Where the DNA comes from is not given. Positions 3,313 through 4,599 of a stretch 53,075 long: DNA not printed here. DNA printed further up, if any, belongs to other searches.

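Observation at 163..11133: TetR-led, translationally coupled nine-gene cluster mixing outer- and inner-membrane transport with thiolase / FabH-like / CoA-ligase / SDR chemistry and two hydrolases, with no described pathway I can match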

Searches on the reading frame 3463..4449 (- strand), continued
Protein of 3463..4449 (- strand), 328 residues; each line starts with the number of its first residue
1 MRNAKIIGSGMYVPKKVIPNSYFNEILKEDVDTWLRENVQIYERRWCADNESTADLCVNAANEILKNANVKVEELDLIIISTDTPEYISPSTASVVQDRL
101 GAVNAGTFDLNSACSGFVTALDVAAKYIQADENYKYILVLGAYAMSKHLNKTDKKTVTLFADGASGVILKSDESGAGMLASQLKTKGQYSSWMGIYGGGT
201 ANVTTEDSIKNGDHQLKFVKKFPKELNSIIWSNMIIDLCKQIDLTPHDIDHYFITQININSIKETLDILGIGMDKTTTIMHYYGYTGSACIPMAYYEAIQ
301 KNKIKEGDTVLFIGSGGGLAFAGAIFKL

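Call 28: find_encoding_contigs(protein=P0040, flank=10000, max_places=2)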
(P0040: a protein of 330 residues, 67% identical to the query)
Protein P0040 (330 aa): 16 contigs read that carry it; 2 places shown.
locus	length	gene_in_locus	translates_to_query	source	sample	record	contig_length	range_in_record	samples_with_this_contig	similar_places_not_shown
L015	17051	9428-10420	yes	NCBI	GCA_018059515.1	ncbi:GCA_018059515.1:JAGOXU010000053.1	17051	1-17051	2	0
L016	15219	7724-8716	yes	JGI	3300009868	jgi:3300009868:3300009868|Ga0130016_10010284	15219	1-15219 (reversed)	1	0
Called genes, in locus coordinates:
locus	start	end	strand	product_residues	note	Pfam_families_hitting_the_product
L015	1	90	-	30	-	PF09334:tRNA-synt_1g (weak)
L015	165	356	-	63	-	PF07927:HicA_toxin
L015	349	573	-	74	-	PF21748:UPF0150 (faint), PF15919:HicB_lk_antitox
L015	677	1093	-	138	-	PF01850:PIN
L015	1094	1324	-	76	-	PF02604:PhdYeFM_antitox (weak)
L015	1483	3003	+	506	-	PF00144:Beta-lactamase, PF11954:DUF3471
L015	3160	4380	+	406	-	PF01053:Cys_Met_Meta_PP, PF00155:Aminotran_1_2, PF01212:Beta_elim_lyase, PF01041:DegT_DnrJ_EryC1, PF00266:Aminotran_5, PF02347:GDC-P (weak), PF06838:Met_gamma_lyase (faint)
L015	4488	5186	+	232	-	PF07719:TPR_2 (faint), PF13181:TPR_8 (faint), PF13432:TPR_16 (faint), PF13431:TPR_17 (faint), PF00515:TPR_1 (weak), PF13414:TPR_11 (weak)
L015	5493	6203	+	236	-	PF18917:LiaI-LiaF-like_TM1, PF22570:LiaF-TM, PF09922:LiaF-like_C (weak)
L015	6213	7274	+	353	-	PF06580:His_kinase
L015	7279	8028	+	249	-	PF00072:Response_reg, PF04397:LytTR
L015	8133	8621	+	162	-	-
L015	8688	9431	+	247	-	PF00106:adh_short, PF08659:KR, PF23441:SDR, PF01370:Epimerase (weak), PF03435:Sacchrp_dh_NADP (weak), PF13561:adh_short_C2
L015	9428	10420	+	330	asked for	PF08545:ACP_syn_III, PF08541:ACP_syn_III_C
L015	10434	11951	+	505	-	PF00474:SSF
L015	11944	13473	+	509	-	PF00501:AMP-binding, PF13193:AMP-binding_C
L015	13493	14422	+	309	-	-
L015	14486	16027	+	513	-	-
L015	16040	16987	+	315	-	PF03096:Ndr, PF12146:Hydrolase_4, PF00561:Abhydrolase_1, PF12697:Abhydrolase_6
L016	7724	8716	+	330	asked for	PF08545:ACP_syn_III, PF08541:ACP_syn_III_C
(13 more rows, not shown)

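Call 29: find_encoding_contigs(protein=P0012, flank=10000, max_places=1)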
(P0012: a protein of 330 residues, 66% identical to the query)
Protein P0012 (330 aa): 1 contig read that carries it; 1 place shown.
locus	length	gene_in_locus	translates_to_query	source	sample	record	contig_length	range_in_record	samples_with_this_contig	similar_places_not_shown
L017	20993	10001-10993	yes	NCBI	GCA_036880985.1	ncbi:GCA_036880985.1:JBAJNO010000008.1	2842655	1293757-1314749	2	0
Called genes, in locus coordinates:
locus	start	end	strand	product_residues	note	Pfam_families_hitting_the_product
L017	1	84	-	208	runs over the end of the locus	-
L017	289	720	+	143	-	-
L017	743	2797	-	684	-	PF07695:7TMR-DISM_7TM, PF00512:HisKA, PF02518:HATPase_c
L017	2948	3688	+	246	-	PF00072:Response_reg, PF04397:LytTR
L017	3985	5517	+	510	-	PF00474:SSF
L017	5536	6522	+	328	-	PF02230:Abhydrolase_2 (faint), PF00561:Abhydrolase_1, PF12146:Hydrolase_4, PF12697:Abhydrolase_6, PF00756:Esterase (weak)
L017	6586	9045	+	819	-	PF13620:CarboxypepD_reg, PF13715:CarbopepD_reg_2, PF08308:PEGA (faint), PF07715:Plug, PF00593:TonB_dep_Rec_b-barrel, PF14905:OMP_b-brl_3 (weak)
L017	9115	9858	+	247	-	PF00106:adh_short, PF08659:KR, PF13561:adh_short_C2, PF23441:SDR (weak)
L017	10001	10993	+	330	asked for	PF08545:ACP_syn_III, PF08541:ACP_syn_III_C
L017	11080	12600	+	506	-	PF00501:AMP-binding, PF13193:AMP-binding_C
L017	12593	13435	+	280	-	PF00561:Abhydrolase_1, PF12146:Hydrolase_4, PF12697:Abhydrolase_6, PF01764:Lipase_3 (faint)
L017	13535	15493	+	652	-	PF10503:Esterase_PHB, PF00326:Peptidase_S9, PF00041:fn3 (weak)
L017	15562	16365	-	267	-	PF13739:PdaC, PF11738:DUF3298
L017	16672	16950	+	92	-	PF00708:Acylphosphatase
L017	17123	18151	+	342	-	PF13280:WYL, PF25583:WCX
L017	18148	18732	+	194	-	PF04336:ACP_PD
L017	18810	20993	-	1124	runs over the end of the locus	PF07676:PD40 (faint), PF26549:Tricorn_N (faint), PF26550:Tricorn_2nd (weak)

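Call 30: find_encoding_contigs(protein=P0108, flank=10000, max_places=1)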
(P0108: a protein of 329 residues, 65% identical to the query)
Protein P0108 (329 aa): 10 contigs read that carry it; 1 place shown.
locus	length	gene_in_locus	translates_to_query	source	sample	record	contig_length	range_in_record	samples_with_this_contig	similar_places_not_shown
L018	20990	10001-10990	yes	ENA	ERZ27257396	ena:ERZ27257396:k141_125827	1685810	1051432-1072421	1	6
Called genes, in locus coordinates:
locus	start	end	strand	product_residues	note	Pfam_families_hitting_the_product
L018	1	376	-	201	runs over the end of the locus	PF25212:HVO_A0114 (faint)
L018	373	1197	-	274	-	-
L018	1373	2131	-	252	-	PF00797:Acetyltransf_2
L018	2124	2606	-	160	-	PF12867:DinB_2 (weak)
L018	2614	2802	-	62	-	-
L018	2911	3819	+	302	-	PF00753:Lactamase_B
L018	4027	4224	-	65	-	-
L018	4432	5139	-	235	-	PF00578:AhpC-TSA, PF08534:Redoxin, PF10417:1-cysPrx_C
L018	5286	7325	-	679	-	-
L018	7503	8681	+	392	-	PF00108:Thiolase_N, PF00109:ketoacyl-synt (weak), PF02803:Thiolase_C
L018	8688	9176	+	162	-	PF12802:MarR_2 (weak), PF01047:MarR (weak)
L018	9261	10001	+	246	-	PF00106:adh_short, PF08659:KR, PF23441:SDR, PF13561:adh_short_C2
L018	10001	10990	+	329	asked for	PF08545:ACP_syn_III, PF08541:ACP_syn_III_C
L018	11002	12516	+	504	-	PF00474:SSF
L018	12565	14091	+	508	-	PF00501:AMP-binding, PF13193:AMP-binding_C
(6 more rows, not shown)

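Call 35: find_related_loci(query=A1, collection=metagenome_contigs, flank=10000)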
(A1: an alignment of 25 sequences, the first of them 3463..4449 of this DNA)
Query A1 (328 aa) in metagenome_contigs; peptide patterns used: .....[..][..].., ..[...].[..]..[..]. (x = any residue, [..] = any of these).
600 stretches matched a pattern (row limit reached: there are more); 589 encode a relative of the query (tblastn E <= 1e-3); the best 80 are kept; 80 distinct loci.
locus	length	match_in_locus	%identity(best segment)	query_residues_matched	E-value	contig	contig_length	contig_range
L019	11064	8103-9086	94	1-328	0e+0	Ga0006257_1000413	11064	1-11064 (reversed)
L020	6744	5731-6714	93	1-328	0e+0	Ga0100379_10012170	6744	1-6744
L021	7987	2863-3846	93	1-328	0e+0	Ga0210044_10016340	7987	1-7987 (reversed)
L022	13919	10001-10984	88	1-328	0e+0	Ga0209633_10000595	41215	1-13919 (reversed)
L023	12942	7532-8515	88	1-328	0e+0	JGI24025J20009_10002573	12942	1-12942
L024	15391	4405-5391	67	1-328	3e-150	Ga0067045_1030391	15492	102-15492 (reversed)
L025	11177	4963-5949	64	1-328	2e-149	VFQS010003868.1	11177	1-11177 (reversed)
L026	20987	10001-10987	67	1-328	8e-149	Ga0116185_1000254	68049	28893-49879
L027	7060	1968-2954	67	1-328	2e-147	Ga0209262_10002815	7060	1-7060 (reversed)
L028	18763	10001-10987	66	1-328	2e-147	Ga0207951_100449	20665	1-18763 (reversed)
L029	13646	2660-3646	62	1-328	3e-147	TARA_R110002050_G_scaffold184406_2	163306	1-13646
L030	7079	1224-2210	61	1-328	4e-147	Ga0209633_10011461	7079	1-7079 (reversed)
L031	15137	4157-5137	63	2-328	6e-147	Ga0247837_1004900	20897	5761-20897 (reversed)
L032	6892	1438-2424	66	1-328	7e-147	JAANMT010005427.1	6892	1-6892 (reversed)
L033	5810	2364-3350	66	1-328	1e-147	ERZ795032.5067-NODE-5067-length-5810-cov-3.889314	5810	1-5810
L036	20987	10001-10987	62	1-328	9e-146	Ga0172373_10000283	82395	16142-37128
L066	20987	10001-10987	63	1-328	5e-141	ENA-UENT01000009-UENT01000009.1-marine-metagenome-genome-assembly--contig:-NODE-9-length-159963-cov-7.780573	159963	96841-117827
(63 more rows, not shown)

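Call 37: search_protein_families(library=ncbifam, proteins=[L010:16336-17280:+, L010:17330-18235:+, L013:6999-8051:+, L017:5536-6522:+, L017:12593-13435:+, L017:13535-15493:+, L010:14755-16326:+, L010:14177-14710:+, L015:13493-14422:+, L010:9192-9932:+], max_evalue=0.00001)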
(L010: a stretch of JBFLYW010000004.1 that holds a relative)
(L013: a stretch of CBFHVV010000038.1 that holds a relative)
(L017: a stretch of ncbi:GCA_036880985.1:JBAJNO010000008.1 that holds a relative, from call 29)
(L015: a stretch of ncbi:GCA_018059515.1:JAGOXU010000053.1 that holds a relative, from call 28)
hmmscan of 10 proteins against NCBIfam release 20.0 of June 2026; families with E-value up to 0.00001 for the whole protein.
L010:16336-17280:+ (314 aa): 31 families (the best 25 are shown)
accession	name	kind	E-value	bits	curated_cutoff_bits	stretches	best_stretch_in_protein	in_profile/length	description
TIGR02427.1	protocat_pcaD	equivalog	2.4e-33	115.6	255.85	1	57-314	12-251/251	3-oxoadipate enol-lactonase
NF051488.1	bifunc_PcaDC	exception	4e-33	115.1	390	1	58-313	12-250/375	bifunctional 3-oxoadipate enol-lactonase/4-carboxymuconolactone decarboxylase PcaDC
NF011457.0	PRK14875.1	equivalog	1.5e-32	113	307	1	41-313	114-369/372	acetoin dehydrogenase dihydrolipoyllysine-residue acetyltransferase subunit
NF050089.1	i_nPHAscl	equivalog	2.8e-30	105.4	300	1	45-161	5-121/288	intracellular short-chain-length polyhydroxyalkanoate depolymerase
TIGR03695.1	menH_SHCHC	equivalog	4.8e-27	95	208.55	1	59-314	3-252/252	2-succinyl-6-hydroxy-2,4-cyclohexadiene-1-carboxylate synthase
NF045632.1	hydroxlase_HsaD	equivalog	1.5e-26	93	400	1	48-313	23-288/290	4,5:9,10-diseco-3-hydroxy-5,9,17-trioxoandrosta-1(10),2-diene-4-oate hydrolase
NF051487.1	bifunc_PcaCD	exception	1.1e-25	90.6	430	1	57-313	171-411/413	bifunctional 4-carboxymuconolactone decarboxylase/3-oxoadipate enol-lactonase PcaCD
TIGR03343.1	biphenyl_bphD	equivalog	2.1e-23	83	462.15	1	44-314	17-281/282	2-hydroxy-6-oxo-6-phenylhexa-2,4-dienoate hydrolase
TIGR01738.1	bioH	equivalog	4.8e-23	82.1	206.95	1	55-312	1-244/245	pimeloyl-ACP methyl ester esterase BioH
TIGR03611.1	RutD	equivalog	2.7e-22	79.4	238.5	1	57-313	12-255/258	pyrimidine utilization protein D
NF002938.0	PRK03592.1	equivalog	7.1e-21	74.8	241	1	45-155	18-127/298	haloalkane dehalogenase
TIGR01250.1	pro_imino_pep_2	subfamily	8.9e-20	71.4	167.65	1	54-313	19-287/288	proline iminopeptidase-family hydrolase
TIGR03056.1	bchO_mg_che_rel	equivalog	1.4e-19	70.2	172.55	1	54-150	23-121/278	alpha/beta fold hydrolase BchO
NF052614.1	AB_fold_OlsI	equivalog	2.7e-19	69.7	385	1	58-314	17-256/272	ornithine lipid biosynthesis O-acyltransferase OlsI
NF002043.0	PRK00870.1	subfamily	5.7e-18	65.4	265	1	48-313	35-298/302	haloalkane dehalogenase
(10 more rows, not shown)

L010:17330-18235:+ (301 aa): 24 families
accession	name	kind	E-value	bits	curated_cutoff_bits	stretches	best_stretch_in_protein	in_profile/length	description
NF011457.0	PRK14875.1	equivalog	1.9e-29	102.8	307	1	33-254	119-336/372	acetoin dehydrogenase dihydrolipoyllysine-residue acetyltransferase subunit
NF050089.1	i_nPHAscl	equivalog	7.2e-24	84.3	300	1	31-154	4-130/288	intracellular short-chain-length polyhydroxyalkanoate depolymerase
TIGR03695.1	menH_SHCHC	equivalog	1.8e-20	73.4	208.55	1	45-141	2-101/252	2-succinyl-6-hydroxy-2,4-cyclohexadiene-1-carboxylate synthase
NF045632.1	hydroxlase_HsaD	equivalog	2.4e-19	69.4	400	1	29-288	18-276/290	4,5:9,10-diseco-3-hydroxy-5,9,17-trioxoandrosta-1(10),2-diene-4-oate hydrolase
NF051488.1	bifunc_PcaDC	exception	5.3e-19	68.6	390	1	45-300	12-250/375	bifunctional 3-oxoadipate enol-lactonase/4-carboxymuconolactone decarboxylase PcaDC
TIGR02427.1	protocat_pcaD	equivalog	1.6e-18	67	255.85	1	44-300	12-250/251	3-oxoadipate enol-lactonase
NF002938.0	PRK03592.1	equivalog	4.3e-18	65.7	241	1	24-164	11-153/298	haloalkane dehalogenase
TIGR03343.1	biphenyl_bphD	equivalog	9.8e-18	64.3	462.15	1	33-289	19-269/282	2-hydroxy-6-oxo-6-phenylhexa-2,4-dienoate hydrolase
NF052614.1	AB_fold_OlsI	equivalog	9e-16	58.2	385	1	99-300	76-255/272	ornithine lipid biosynthesis O-acyltransferase OlsI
NF058580.1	lipase_V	equivalog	2.7e-15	56.7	300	1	31-181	23-152/230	EstV family lipase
TIGR01738.1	bioH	equivalog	1.7e-14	54.1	206.95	1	42-282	1-227/245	pimeloyl-ACP methyl ester esterase BioH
TIGR03056.1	bchO_mg_che_rel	equivalog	7.8e-14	51.3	172.55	1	40-150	22-133/278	alpha/beta fold hydrolase BchO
NF002873.0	PRK03204.1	equivalog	1.9e-12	47.1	466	1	33-141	23-131/286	haloalkane dehalogenase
NF002043.0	PRK00870.1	subfamily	3.3e-12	46.4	265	1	9-141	7-145/302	haloalkane dehalogenase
TIGR03611.1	RutD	equivalog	8.1e-12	45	238.5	1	44-142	12-111/258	pyrimidine utilization protein D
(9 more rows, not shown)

L013:6999-8051:+ (350 aa): 25 families
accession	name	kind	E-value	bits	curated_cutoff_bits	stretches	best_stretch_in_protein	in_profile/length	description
NF050089.1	i_nPHAscl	equivalog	8.2e-26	90.7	300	1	22-213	16-206/288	intracellular short-chain-length polyhydroxyalkanoate depolymerase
NF011457.0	PRK14875.1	equivalog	4.8e-21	75.2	307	1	15-126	123-232/372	acetoin dehydrogenase dihydrolipoyllysine-residue acetyltransferase subunit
TIGR03695.1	menH_SHCHC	equivalog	3.4e-17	62.7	208.55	1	24-124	2-103/252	2-succinyl-6-hydroxy-2,4-cyclohexadiene-1-carboxylate synthase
TIGR02427.1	protocat_pcaD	equivalog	8.9e-17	61.3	255.85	1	23-130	12-117/251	3-oxoadipate enol-lactonase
NF051488.1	bifunc_PcaDC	exception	2.6e-15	56.4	390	1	20-130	8-116/375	bifunctional 3-oxoadipate enol-lactonase/4-carboxymuconolactone decarboxylase PcaDC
TIGR03611.1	RutD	equivalog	5.5e-15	55.4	238.5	1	21-123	10-111/258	pyrimidine utilization protein D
NF045632.1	hydroxlase_HsaD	equivalog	1.2e-14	54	400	1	7-126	17-138/290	4,5:9,10-diseco-3-hydroxy-5,9,17-trioxoandrosta-1(10),2-diene-4-oate hydrolase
TIGR03056.1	bchO_mg_che_rel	equivalog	6.9e-13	48.2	172.55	1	5-124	9-127/278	alpha/beta fold hydrolase BchO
NF052610.1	macro_16_ester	equivalog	3.4e-12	46.3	420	1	6-125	5-127/281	alpha/beta fold macrolide esterase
TIGR01738.1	bioH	equivalog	5.3e-12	45.9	206.95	1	23-129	3-102/245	pimeloyl-ACP methyl ester esterase BioH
NF004514.1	PRK05855.1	equivalog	5.5e-09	35.1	455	1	12-112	10-111/578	SDR family oxidoreductase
TIGR03343.1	biphenyl_bphD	equivalog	8.5e-09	35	462.15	1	24-126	30-135/282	2-hydroxy-6-oxo-6-phenylhexa-2,4-dienoate hydrolase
NF041759.1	mac_hydro_EstT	equivalog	8.5e-09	35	450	1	5-125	3-126/278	macrolide hydrolase EstT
NF007954.0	PRK10673.1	equivalog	1.2e-08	34.5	399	1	48-124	40-113/255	esterase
NF002938.0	PRK03592.1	equivalog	1.6e-08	34.3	241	1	22-122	28-126/298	haloalkane dehalogenase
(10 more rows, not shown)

L017:5536-6522:+ (328 aa): 24 families
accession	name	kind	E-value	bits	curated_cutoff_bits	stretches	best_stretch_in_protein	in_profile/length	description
NF011457.0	PRK14875.1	equivalog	8.1e-42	143.5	307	1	55-325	118-371/372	acetoin dehydrogenase dihydrolipoyllysine-residue acetyltransferase subunit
TIGR03695.1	menH_SHCHC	equivalog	4.9e-30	104.8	208.55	1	69-324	3-252/252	2-succinyl-6-hydroxy-2,4-cyclohexadiene-1-carboxylate synthase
NF050089.1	i_nPHAscl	equivalog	1.5e-29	103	300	1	51-194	1-143/288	intracellular short-chain-length polyhydroxyalkanoate depolymerase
NF051488.1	bifunc_PcaDC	exception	1.3e-28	100.2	390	1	65-325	8-252/375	bifunctional 3-oxoadipate enol-lactonase/4-carboxymuconolactone decarboxylase PcaDC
NF045632.1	hydroxlase_HsaD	equivalog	3e-28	98.6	400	1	45-324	11-289/290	4,5:9,10-diseco-3-hydroxy-5,9,17-trioxoandrosta-1(10),2-diene-4-oate hydrolase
TIGR02427.1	protocat_pcaD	equivalog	3.2e-28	98.8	255.85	1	66-323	11-250/251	3-oxoadipate enol-lactonase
TIGR03611.1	RutD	equivalog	5.8e-24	84.8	238.5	1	67-325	12-257/258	pyrimidine utilization protein D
TIGR01738.1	bioH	equivalog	6.6e-21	75.1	206.95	1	65-322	1-244/245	pimeloyl-ACP methyl ester esterase BioH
NF051487.1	bifunc_PcaCD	exception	9e-20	71.1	430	1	67-324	171-412/413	bifunctional 4-carboxymuconolactone decarboxylase/3-oxoadipate enol-lactonase PcaCD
TIGR03343.1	biphenyl_bphD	equivalog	5e-19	68.6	462.15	1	55-324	18-281/282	2-hydroxy-6-oxo-6-phenylhexa-2,4-dienoate hydrolase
TIGR03056.1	bchO_mg_che_rel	equivalog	2.3e-18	66.2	172.55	1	63-176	22-135/278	alpha/beta fold hydrolase BchO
NF008340.0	PRK11126.1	equivalog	5.4e-18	65.1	261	1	66-164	12-108/255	2-succinyl-6-hydroxy-2,4-cyclohexadiene-1-carboxylate synthase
NF052614.1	AB_fold_OlsI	equivalog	1.1e-16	61.2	385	1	67-326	16-258/272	ornithine lipid biosynthesis O-acyltransferase OlsI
TIGR01250.1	pro_imino_pep_2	subfamily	2e-16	60.4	167.65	1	63-323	20-287/288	proline iminopeptidase-family hydrolase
NF058580.1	lipase_V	equivalog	1e-15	58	300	1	67-175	24-124/230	EstV family lipase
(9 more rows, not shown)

L017:12593-13435:+ (280 aa): 22 families
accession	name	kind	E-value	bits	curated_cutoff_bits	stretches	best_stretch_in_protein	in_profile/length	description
NF011457.0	PRK14875.1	equivalog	1.7e-30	106.2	307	1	7-276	117-369/372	acetoin dehydrogenase dihydrolipoyllysine-residue acetyltransferase subunit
TIGR03695.1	menH_SHCHC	equivalog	4.4e-28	98.4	208.55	1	21-276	2-251/252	2-succinyl-6-hydroxy-2,4-cyclohexadiene-1-carboxylate synthase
NF045632.1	hydroxlase_HsaD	equivalog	7.6e-25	87.4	400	1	7-271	19-283/290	4,5:9,10-diseco-3-hydroxy-5,9,17-trioxoandrosta-1(10),2-diene-4-oate hydrolase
TIGR02427.1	protocat_pcaD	equivalog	3.1e-23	82.5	255.85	1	21-276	13-250/251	3-oxoadipate enol-lactonase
NF050089.1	i_nPHAscl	equivalog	1.3e-22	80.2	300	1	9-156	6-152/288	intracellular short-chain-length polyhydroxyalkanoate depolymerase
NF051488.1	bifunc_PcaDC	exception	4.5e-22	78.7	390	1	20-277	11-251/375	bifunctional 3-oxoadipate enol-lactonase/4-carboxymuconolactone decarboxylase PcaDC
TIGR03343.1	biphenyl_bphD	equivalog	1.6e-21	76.8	462.15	1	11-270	21-274/282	2-hydroxy-6-oxo-6-phenylhexa-2,4-dienoate hydrolase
NF002938.0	PRK03592.1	equivalog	8.5e-21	74.5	241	1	7-116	17-126/298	haloalkane dehalogenase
TIGR01738.1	bioH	equivalog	1.4e-19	70.7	206.95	1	20-275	2-244/245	pimeloyl-ACP methyl ester esterase BioH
NF008340.0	PRK11126.1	equivalog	9.4e-19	67.6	261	1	21-277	14-252/255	2-succinyl-6-hydroxy-2,4-cyclohexadiene-1-carboxylate synthase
NF051487.1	bifunc_PcaCD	exception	3.2e-16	59.4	430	1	20-277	171-412/413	bifunctional 4-carboxymuconolactone decarboxylase/3-oxoadipate enol-lactonase PcaCD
NF058580.1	lipase_V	equivalog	2.6e-14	53.5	300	1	11-123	14-121/230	EstV family lipase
NF052614.1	AB_fold_OlsI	equivalog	1.2e-13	51.2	385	1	88-272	91-251/272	ornithine lipid biosynthesis O-acyltransferase OlsI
TIGR03056.1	bchO_mg_che_rel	equivalog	1.8e-12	46.9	172.55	1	14-276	20-277/278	alpha/beta fold hydrolase BchO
NF002043.0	PRK00870.1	subfamily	3e-12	46.6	265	1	10-153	34-182/302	haloalkane dehalogenase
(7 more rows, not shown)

L017:13535-15493:+ (652 aa): 3 families
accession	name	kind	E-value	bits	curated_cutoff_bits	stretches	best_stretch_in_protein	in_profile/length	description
NF050058.1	e_dPHAscl_type1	hypoth_equivalog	1e-88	297.4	150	1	31-321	1-276/276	extracellular catalytic domain type 1 short-chain-length polyhydroxyalkanoate depolymerase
TIGR01840.1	esterase_phb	subfamily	5.4e-70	235.2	107.85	1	40-244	1-205/213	PHB depolymerase family esterase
NF050059.1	e_dPHAscl_type2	hypoth_equivalog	7.7e-15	55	280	1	49-104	218-281/305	extracellular catalytic domain type 2 short-chain-length polyhydroxyalkanoate depolymerase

L010:14755-16326:+ (523 aa): 0 families

L010:14177-14710:+ (177 aa): 0 families

L015:13493-14422:+ (309 aa): 0 families

L010:9192-9932:+ (246 aa): 228 families (the best 25 are shown)
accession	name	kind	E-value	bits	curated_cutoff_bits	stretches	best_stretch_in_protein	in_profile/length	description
NF004198.0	PRK05653.1-3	equivalog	4.2e-88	295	296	1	2-244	3-246/248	3-oxoacyl-ACP reductase FabG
TIGR01830.1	3oxo_ACP_reduc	equivalog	9e-87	290.7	297.75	1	9-244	1-238/239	3-oxoacyl-[acyl-carrier-protein] reductase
NF004197.0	PRK05653.1-1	equivalog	1.4e-77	260.8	332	1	2-245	3-247/249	3-oxoacyl-ACP reductase FabG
TIGR01829.1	AcAcCoA_reduct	subfamily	2e-74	250.3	302.1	1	7-244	1-240/242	acetoacetyl-CoA reductase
NF009464.0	PRK12824.1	subfamily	1.3e-73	247.7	269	1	6-244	2-242/245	3-oxoacyl-ACP reductase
NF009466.0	PRK12826.1-2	subfamily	1.1e-72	244.4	222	1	5-244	2-244/248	3-oxoacyl-ACP reductase FabG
NF052558.1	MBtsdlDhBudC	equivalog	1e-69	234.9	270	1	5-244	2-241/250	meso-2,3-butanediol dehydrogenase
NF005559.1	PRK07231.1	subfamily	2.1e-68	230.5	215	1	3-245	1-248/249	glucose 1-dehydrogenase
NF004791.0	PRK06138.1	equivalog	3.4e-67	226.4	312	1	3-244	2-249/252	SDR family oxidoreductase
NF006072.0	PRK08217.1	subfamily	8.2e-67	225.7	298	1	4-244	3-251/253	3-ketoacyl-(acyl-carrier-protein) reductase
NF009546.0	PRK12935.1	equivalog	2.2e-66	223.9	418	1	1-244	1-245/247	acetoacetyl-CoA reductase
NF009468.0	PRK12826.1-4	equivalog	3.9e-64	216.8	318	1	1-245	2-248/256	SDR family oxidoreductase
NF004818.0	PRK06172.1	equivalog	1.5e-63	214.5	336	1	2-245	3-251/253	SDR family oxidoreductase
NF004199.0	PRK05653.1-4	equivalog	8.1e-62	209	301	1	4-245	3-246/247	3-oxoacyl-ACP reductase FabG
NF004200.0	PRK05653.1-5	equivalog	1.6e-61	207.9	273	1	7-245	3-242/242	3-oxoacyl-ACP reductase FabG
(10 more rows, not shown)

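Call 45: predict_structure(alignment_id=A1)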
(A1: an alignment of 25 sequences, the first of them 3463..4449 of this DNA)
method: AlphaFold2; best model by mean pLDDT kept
length: 328 residues; sequences in the alignment: 25
mean_pLDDT: 86.6   pTM: 0.89
mean pLDDT of the five models: 86.6, 86.5, 86.3, 85.5, 85.3
residues with pLDDT >= 90: 186; 70-90: 101; 50-70: 33; < 50: 8
segments of 3 or more residues with pLDDT < 50: 194-200
pLDDT, mean of each block of 10 residues (from residue 1): 93 92 80 81 88 95 98 97 77 95 94 83 96 96 84 64 96 92 81 49 68 62 74 97 98 87 94 93 86 96 96 84 96
secondary structure, 60 per line:
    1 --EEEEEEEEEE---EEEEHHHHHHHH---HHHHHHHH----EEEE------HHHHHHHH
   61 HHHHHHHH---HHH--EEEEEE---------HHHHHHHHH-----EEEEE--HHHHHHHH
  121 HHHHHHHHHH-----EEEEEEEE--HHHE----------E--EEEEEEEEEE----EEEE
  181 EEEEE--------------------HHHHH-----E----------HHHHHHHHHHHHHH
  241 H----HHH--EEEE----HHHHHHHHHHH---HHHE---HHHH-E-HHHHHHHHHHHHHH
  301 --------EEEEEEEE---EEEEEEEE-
elements in order: E3-12 E16-19 H20-27 H31-38 E43-46 H53-68 E77-82 H92-100 E106-110 H113-130 E136-143 E163-172 E177-185 H206-210 H227-241 E251-254 H259-269 H280-283 H287-300 E309-316 E320-327
